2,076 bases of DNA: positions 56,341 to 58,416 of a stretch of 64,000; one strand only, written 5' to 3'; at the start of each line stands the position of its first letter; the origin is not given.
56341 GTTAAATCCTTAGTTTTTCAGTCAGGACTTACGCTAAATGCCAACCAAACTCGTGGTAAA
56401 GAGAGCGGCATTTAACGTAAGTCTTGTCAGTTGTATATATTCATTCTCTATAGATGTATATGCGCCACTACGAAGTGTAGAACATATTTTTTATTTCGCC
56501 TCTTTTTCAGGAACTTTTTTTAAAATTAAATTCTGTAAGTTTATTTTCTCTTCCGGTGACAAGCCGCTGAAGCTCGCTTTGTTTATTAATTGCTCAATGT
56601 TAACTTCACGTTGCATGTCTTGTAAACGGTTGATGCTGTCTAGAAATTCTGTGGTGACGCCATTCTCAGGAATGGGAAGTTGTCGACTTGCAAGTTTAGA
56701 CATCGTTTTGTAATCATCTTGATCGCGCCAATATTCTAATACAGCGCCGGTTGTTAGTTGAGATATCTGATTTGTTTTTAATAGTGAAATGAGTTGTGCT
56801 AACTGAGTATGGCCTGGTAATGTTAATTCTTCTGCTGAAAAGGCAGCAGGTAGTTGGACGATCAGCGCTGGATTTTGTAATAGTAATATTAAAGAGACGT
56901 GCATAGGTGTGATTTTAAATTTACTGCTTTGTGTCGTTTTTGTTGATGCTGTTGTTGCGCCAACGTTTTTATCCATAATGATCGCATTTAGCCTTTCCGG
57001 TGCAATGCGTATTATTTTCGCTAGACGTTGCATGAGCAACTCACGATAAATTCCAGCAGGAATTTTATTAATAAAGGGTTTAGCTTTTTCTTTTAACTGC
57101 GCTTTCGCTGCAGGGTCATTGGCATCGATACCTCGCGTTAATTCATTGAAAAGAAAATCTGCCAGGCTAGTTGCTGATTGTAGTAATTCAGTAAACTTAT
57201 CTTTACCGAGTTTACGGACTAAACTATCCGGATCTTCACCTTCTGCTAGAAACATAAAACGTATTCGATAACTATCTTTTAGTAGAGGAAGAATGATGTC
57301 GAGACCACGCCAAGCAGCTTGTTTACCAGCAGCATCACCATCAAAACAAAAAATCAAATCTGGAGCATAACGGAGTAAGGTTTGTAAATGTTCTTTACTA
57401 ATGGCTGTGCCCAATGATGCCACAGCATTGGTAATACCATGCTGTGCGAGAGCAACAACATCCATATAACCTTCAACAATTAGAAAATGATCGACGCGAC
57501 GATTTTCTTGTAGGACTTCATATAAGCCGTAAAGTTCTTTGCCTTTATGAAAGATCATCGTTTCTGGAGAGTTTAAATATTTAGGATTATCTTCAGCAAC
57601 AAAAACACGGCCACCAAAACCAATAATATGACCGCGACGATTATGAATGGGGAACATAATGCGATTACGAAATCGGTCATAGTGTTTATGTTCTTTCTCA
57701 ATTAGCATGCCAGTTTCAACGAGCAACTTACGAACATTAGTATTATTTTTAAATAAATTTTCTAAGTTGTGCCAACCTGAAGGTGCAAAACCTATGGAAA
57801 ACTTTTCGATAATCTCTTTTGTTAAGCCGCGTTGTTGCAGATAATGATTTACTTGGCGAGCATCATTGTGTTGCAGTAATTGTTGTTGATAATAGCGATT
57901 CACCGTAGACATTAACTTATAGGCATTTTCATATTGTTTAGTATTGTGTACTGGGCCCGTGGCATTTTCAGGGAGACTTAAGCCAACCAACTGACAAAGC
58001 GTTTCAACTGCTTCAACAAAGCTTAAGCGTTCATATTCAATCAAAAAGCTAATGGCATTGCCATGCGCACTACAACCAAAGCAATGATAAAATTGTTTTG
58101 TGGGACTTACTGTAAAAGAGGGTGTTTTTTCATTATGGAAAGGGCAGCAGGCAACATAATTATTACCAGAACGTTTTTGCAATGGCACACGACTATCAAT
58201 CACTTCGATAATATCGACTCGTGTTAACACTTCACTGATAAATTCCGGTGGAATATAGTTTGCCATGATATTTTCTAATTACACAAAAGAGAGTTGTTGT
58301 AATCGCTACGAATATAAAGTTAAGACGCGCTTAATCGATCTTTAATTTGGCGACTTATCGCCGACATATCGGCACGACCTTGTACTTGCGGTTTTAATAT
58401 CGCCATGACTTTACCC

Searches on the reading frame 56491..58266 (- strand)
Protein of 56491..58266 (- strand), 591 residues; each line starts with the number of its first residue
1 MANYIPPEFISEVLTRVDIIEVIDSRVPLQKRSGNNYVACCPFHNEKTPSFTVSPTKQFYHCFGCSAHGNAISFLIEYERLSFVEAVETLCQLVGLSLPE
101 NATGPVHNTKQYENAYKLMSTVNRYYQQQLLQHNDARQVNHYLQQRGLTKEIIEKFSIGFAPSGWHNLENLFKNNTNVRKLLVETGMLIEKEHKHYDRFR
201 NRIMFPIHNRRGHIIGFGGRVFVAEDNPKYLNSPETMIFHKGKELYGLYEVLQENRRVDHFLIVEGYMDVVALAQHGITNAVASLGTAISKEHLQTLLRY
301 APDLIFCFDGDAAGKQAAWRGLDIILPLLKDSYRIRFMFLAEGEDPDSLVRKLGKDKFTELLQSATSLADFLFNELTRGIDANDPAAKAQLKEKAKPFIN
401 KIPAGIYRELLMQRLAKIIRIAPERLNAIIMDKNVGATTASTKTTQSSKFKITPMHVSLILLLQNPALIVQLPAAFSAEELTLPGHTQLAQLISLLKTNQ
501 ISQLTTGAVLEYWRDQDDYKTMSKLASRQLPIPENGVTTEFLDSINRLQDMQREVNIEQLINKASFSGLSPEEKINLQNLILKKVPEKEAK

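Call 15: search_protein_families(library=pfam, proteins=[window:56491-58266:-], max_evalue=0.001)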
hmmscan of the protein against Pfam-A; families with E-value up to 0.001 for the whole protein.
window:56491-58266:- (591 aa): 8 families
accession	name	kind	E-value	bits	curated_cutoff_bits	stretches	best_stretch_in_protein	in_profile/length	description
PF08275.17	DNAG_N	-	1.3e-44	151.8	26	1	126-250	2-126/128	DNA primase catalytic core, N-terminal domain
PF01807.25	Zn_ribbon_DnaG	-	2.9e-37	126.8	24.9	1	6-100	2-95/98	CHC2 zinc finger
PF08278.16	DnaG_DnaB_bind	-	7.5e-25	88.1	29.1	1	459-580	5-124/124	DNA primase DnaG DnaB-binding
PF13155.12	Toprim_2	-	6.9e-18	65.2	22.1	1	263-349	2-87/88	Toprim-like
PF13662.12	Toprim_4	-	1.1e-16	61.2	25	1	261-323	3-72/85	Toprim domain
PF01751.28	Toprim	-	2e-14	54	23.1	1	262-338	3-94/96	Toprim domain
PF10410.14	DnaB_bind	-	1.9e-11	44.5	20.6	1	370-423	2-55/56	DnaB-helicase binding domain of primase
PF13362.12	Toprim_3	-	3.5e-06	27.8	27.2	1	261-356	2-95/95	Toprim domain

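Call 50: find_homologous_proteins(query=window:56491-58266:-, max_evalue=1e-30)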
Query window:56491-58266:- (591 aa): 8000 proteins with E <= 1e-30 among 8000 candidates; the best 120 are listed.
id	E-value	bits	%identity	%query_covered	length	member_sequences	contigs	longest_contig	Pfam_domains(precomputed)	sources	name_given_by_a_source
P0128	0.0e+0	1337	100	100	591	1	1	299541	PF08278.17,PF08275.18,PF13155.13,PF01807.26,PF13662.13,PF10410.15,PF01751.29,PF13362.13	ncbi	-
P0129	3.2e-197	675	54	98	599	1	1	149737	PF08278.17,PF08275.18,PF13155.13,PF01807.26,PF13662.13,PF10410.15,PF01751.29,PF13362.13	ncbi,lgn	-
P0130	2.6e-186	639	49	98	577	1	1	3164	PF08278.17,PF08275.18,PF13155.13,PF01807.26,PF13662.13,PF10410.15,PF01751.29,PF13362.13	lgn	-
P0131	1.3e-183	630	39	98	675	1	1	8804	PF08278.17,PF08275.18,PF13155.13,PF01807.26,PF13662.13,PF10410.15,PF01751.29,PF13362.13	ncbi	-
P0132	8.2e-180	617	50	98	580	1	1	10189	PF08278.17,PF08275.18,PF13155.13,PF01807.26,PF13662.13,PF10410.15,PF01751.29,PF13362.13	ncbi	-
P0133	2.7e-178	612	50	99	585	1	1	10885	PF08278.17,PF08275.18,PF13155.13,PF01807.26,PF13662.13,PF10410.15,PF01751.29,PF13362.13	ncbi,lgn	-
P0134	1.7e-176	606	49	98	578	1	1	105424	PF08278.17,PF08275.18,PF13155.13,PF01807.26,PF13662.13,PF10410.15,PF01751.29,PF13362.13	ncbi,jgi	-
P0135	5.6e-176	605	49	98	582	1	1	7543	PF08278.17,PF08275.18,PF13155.13,PF01807.26,PF13662.13,PF10410.15,PF01751.29,PF13362.13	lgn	-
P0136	1.4e-173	597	50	98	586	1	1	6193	PF08278.17,PF08275.18,PF13155.13,PF01807.26,PF13662.13,PF10410.15,PF01751.29,PF13362.13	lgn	-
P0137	1.8e-173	596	49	96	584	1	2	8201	PF08278.17,PF08275.18,PF13155.13,PF01807.26,PF13662.13,PF10410.15,PF01751.29,PF13362.13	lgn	-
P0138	7.2e-173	594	48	98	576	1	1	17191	PF08278.17,PF08275.18,PF13155.13,PF01807.26,PF13662.13,PF10410.15,PF01751.29,PF13362.13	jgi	jgi:DNA primase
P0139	1.6e-172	593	48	98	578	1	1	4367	PF08278.17,PF08275.18,PF13155.13,PF01807.26,PF13662.13,PF10410.15,PF01751.29,PF13362.13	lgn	-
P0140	3.1e-172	592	49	98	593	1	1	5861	PF08278.17,PF08275.18,PF13155.13,PF01807.26,PF13662.13,PF10410.15,PF01751.29,PF13362.13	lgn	-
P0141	3.2e-172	592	49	99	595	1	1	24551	PF08278.17,PF08275.18,PF13155.13,PF01807.26,PF13662.13,PF10410.15,PF01751.29,PF13362.13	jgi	-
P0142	9.7e-172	591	49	98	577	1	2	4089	PF08278.17,PF08275.18,PF13155.13,PF01807.26,PF13662.13,PF10410.15,PF01751.29,PF13362.13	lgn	-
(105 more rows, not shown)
